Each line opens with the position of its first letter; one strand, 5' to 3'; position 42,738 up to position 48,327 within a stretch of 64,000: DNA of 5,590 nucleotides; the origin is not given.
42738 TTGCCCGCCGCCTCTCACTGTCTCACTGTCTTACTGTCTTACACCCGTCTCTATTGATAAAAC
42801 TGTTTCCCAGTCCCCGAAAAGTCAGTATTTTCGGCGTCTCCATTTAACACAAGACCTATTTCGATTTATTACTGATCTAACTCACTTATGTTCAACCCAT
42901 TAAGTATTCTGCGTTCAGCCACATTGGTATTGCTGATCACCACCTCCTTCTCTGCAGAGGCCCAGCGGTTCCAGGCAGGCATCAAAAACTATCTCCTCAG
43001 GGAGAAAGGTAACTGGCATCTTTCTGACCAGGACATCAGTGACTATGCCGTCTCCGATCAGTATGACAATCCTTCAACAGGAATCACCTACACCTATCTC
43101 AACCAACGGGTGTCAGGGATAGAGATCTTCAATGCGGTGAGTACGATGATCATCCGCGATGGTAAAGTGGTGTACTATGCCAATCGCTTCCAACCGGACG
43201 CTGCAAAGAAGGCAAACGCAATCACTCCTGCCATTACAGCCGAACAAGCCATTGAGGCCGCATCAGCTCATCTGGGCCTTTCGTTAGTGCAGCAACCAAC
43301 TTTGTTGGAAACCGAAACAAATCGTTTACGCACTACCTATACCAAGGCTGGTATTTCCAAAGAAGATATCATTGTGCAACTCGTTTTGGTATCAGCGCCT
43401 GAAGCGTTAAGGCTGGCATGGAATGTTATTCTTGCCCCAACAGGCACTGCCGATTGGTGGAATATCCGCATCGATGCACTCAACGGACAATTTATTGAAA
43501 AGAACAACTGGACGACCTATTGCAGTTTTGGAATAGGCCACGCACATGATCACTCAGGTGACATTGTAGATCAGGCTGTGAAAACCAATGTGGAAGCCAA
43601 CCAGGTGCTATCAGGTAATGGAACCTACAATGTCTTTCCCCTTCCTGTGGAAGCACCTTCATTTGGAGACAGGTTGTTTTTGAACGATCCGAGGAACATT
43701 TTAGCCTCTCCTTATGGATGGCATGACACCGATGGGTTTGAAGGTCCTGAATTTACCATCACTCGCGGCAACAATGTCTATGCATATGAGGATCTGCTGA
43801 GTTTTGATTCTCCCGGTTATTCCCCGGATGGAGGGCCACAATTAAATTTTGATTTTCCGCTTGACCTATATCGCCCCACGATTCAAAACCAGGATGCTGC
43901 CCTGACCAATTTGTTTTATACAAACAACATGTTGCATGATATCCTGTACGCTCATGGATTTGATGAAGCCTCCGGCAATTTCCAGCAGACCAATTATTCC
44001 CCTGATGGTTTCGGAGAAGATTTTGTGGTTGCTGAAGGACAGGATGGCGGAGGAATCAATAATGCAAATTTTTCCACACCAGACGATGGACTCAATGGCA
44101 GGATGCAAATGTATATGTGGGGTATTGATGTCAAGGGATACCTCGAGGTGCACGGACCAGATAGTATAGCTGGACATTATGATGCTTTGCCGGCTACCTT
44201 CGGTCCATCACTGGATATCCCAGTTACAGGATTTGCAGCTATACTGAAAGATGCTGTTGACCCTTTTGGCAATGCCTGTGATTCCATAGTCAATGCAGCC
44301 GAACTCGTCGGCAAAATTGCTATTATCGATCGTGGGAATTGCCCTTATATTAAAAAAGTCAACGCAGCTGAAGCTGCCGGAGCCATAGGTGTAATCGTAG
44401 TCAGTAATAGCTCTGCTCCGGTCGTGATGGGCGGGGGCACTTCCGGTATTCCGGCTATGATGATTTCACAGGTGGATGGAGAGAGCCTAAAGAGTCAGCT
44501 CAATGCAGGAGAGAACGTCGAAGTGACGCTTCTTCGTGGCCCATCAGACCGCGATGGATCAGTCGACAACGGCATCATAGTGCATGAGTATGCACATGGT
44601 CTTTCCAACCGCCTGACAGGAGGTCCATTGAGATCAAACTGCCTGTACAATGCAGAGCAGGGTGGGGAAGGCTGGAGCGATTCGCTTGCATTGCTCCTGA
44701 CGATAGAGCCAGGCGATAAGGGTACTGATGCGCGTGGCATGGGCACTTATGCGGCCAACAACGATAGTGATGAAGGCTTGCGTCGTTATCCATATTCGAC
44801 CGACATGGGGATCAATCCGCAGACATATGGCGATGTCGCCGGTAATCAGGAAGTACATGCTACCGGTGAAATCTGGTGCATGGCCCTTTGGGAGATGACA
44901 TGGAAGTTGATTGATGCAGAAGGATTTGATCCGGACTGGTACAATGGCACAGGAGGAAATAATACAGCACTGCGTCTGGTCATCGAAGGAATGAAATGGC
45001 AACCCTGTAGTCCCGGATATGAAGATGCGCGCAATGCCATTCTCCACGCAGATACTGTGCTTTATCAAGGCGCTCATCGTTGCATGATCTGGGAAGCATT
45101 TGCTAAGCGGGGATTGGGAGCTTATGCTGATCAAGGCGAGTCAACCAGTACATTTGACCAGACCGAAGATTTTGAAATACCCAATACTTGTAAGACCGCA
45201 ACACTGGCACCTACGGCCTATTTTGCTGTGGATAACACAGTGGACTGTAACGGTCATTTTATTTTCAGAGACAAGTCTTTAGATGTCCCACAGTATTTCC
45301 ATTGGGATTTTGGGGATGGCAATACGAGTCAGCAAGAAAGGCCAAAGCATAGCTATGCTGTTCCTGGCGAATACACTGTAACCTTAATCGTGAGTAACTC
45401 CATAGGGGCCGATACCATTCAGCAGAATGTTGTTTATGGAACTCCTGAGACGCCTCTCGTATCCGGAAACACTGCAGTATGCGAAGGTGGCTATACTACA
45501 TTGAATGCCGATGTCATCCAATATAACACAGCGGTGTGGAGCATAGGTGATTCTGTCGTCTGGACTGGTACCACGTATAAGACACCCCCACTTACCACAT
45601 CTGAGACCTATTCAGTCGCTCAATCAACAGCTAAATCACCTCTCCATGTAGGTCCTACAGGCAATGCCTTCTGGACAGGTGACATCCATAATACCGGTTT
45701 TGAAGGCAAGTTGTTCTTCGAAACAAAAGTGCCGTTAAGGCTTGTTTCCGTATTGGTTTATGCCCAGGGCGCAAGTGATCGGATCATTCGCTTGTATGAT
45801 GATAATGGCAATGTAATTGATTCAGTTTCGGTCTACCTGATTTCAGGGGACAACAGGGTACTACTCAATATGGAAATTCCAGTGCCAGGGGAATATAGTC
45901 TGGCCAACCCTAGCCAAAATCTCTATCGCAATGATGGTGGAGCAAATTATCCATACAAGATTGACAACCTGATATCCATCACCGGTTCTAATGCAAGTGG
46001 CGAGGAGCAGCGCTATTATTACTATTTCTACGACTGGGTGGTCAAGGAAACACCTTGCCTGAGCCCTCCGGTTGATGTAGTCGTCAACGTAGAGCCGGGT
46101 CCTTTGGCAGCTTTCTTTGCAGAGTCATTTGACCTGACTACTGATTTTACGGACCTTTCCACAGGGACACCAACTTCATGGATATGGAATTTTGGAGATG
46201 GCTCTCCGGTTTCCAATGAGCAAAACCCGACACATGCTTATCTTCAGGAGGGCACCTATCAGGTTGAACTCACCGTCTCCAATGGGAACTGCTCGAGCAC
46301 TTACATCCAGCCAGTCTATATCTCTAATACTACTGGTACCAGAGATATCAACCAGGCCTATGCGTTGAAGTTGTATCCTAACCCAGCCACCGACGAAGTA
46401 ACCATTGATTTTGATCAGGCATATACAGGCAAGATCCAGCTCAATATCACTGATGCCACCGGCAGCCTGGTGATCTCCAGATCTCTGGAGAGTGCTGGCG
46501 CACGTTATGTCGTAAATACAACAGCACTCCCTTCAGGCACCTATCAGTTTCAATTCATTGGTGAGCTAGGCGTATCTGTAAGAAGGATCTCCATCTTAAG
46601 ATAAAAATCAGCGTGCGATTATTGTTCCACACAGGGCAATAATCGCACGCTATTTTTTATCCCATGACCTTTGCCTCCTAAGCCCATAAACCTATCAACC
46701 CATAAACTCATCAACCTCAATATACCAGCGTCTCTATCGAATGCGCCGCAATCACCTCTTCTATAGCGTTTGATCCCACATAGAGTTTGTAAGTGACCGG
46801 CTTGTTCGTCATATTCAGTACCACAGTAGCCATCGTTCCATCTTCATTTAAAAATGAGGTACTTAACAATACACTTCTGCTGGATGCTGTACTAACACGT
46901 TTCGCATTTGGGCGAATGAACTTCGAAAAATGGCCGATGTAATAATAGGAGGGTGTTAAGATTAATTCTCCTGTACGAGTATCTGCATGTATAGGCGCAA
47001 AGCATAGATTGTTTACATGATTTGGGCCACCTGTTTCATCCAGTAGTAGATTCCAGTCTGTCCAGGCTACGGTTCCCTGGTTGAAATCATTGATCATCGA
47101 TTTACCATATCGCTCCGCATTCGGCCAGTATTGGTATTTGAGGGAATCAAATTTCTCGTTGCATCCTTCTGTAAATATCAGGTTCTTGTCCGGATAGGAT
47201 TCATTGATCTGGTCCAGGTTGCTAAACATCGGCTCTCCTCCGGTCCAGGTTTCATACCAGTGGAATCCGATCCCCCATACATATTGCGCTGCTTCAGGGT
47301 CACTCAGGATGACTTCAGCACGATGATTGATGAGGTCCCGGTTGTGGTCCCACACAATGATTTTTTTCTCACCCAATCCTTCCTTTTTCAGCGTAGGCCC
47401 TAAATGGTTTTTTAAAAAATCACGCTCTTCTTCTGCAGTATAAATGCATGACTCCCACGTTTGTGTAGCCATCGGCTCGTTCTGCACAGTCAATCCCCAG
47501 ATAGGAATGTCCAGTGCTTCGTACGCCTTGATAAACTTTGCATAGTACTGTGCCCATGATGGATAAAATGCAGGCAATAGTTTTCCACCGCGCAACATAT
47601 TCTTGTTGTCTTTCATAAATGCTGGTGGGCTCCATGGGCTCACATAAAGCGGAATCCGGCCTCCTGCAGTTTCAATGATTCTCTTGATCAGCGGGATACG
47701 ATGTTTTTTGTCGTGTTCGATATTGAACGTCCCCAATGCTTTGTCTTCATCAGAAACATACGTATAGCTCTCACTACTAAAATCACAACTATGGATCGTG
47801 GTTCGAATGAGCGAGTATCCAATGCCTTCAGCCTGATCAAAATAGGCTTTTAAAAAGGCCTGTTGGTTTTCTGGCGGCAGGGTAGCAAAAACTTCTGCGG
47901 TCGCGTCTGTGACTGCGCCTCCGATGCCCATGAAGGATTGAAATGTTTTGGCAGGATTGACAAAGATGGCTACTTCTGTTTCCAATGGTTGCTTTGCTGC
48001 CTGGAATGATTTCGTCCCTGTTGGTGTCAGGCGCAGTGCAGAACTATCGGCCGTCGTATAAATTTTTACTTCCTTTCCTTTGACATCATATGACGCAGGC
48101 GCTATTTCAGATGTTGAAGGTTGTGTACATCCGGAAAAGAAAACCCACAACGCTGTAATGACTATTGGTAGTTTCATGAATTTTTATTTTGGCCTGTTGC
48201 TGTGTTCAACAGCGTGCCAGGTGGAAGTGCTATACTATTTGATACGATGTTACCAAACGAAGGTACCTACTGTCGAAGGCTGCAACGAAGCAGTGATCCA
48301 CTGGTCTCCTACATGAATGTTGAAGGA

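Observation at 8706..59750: A mosaic of short tandem repeats (7-, 8-, 9-, 15-, 16-mers) fills at least eleven intergenic regions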

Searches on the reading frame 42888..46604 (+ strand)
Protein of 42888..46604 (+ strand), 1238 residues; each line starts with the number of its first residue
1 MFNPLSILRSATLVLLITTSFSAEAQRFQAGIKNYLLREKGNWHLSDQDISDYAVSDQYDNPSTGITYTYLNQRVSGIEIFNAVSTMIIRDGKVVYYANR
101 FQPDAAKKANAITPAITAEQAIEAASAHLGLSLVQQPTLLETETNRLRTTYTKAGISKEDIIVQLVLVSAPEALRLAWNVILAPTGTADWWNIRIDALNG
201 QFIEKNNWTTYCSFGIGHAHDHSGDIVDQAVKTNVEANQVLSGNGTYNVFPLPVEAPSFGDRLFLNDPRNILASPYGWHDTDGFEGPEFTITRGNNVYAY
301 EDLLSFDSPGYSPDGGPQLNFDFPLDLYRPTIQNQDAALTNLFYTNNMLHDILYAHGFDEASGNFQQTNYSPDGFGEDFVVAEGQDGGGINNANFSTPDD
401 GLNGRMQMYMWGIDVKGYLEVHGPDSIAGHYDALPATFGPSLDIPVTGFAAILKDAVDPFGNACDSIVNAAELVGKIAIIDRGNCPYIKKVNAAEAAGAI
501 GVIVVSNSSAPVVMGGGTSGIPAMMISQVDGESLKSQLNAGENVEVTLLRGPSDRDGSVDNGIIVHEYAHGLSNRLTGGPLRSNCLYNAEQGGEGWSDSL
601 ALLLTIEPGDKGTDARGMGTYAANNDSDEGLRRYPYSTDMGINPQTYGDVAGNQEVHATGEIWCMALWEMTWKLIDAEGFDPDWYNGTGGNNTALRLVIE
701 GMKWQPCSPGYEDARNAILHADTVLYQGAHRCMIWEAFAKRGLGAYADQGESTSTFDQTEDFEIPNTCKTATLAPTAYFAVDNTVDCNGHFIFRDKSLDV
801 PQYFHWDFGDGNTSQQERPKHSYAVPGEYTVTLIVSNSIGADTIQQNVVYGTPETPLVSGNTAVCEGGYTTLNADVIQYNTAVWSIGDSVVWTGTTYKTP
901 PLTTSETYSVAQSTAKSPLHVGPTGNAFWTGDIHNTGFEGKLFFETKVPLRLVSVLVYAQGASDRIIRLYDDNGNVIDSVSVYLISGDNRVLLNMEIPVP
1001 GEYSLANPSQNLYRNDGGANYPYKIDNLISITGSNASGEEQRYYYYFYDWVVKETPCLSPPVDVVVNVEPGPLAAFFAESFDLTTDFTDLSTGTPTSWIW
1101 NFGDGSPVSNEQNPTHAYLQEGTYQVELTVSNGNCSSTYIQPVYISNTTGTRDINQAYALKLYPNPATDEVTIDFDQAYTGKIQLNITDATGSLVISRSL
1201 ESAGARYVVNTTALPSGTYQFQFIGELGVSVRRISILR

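Call 17: search_protein_families(library=ncbifam, proteins=[window:42888-46604:+])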
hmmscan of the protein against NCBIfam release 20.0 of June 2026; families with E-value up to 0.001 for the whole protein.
window:42888-46604:+ (1238 aa): 8 families
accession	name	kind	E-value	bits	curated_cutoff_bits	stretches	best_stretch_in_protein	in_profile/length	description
NF038113.1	T9SSA_dep_M36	equivalog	9.4e-283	940.5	885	2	12-772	3-782/869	T9SS-dependent M36 family metallopeptidase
NF038111.1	rhom_dep_M36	equivalog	9.4e-110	367.9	1700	1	289-751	344-824/1315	rhombosortase-dependent M36 family metallopeptidase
NF038112.1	myxo_dep_M36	subfamily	9.5e-105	351.2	1500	1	30-755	89-846/1604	myxosortase-dependent M36 family metallopeptidase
TIGR00864.1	PCC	subfamily_domain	2.8e-11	40.6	1861.4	2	803-912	1088-1196/2700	polycystin cation channel protein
TIGR04183.1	Por_Secre_tail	domain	7.4e-07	29.1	23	1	1162-1236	1-71/72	T9SS type A sorting domain-containing protein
NF052323.1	T9SSA_dep_M6i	equivalog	2.8e-05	22.3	600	1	1163-1219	961-1020/1043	T9SS-dependent M6-like inactivated metalloprotease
NF050177.1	TapA_OM_Porphy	equivalog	9.7e-05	21.3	500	1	1154-1228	465-535/544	TapA/TapC family T9SS-dependent outer membrane protein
NF058578.1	CPR_pilus_PamR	equivalog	0.00041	19.3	300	0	1100-1153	185-245/297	pilus system RbmA-like protein PamR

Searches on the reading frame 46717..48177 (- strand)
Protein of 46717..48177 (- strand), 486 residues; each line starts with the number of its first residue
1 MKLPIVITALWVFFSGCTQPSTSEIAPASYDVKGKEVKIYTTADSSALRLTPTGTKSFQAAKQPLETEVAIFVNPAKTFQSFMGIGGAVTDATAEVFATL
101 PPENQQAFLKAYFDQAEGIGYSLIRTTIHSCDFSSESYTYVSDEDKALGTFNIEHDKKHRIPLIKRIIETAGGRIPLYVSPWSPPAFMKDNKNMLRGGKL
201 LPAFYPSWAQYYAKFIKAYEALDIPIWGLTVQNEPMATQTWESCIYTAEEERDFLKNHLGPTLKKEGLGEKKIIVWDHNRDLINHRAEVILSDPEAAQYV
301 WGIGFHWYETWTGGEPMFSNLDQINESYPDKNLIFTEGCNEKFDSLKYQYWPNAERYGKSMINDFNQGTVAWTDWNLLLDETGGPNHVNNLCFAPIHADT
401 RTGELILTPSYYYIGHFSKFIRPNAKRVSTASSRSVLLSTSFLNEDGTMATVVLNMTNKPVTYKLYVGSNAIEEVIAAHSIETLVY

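Call 17: search_protein_families(library=ncbifam, proteins=[window:46717-48177:-])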
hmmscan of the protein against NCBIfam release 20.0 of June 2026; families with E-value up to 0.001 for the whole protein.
window:46717-48177:- (486 aa): 2 families
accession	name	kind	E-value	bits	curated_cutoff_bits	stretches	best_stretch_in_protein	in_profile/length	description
NF053856.1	Nd1_6BtaGucnBT3312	equivalog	1.7e-77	261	700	1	28-483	21-480/483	endo-1,6-beta-glucanase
NF052681.1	EndoxylXynCBac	equivalog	2.7e-12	46.6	650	1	177-471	84-351/395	glucuronoarabinoxylan endo-1,4-beta-xylanase XynC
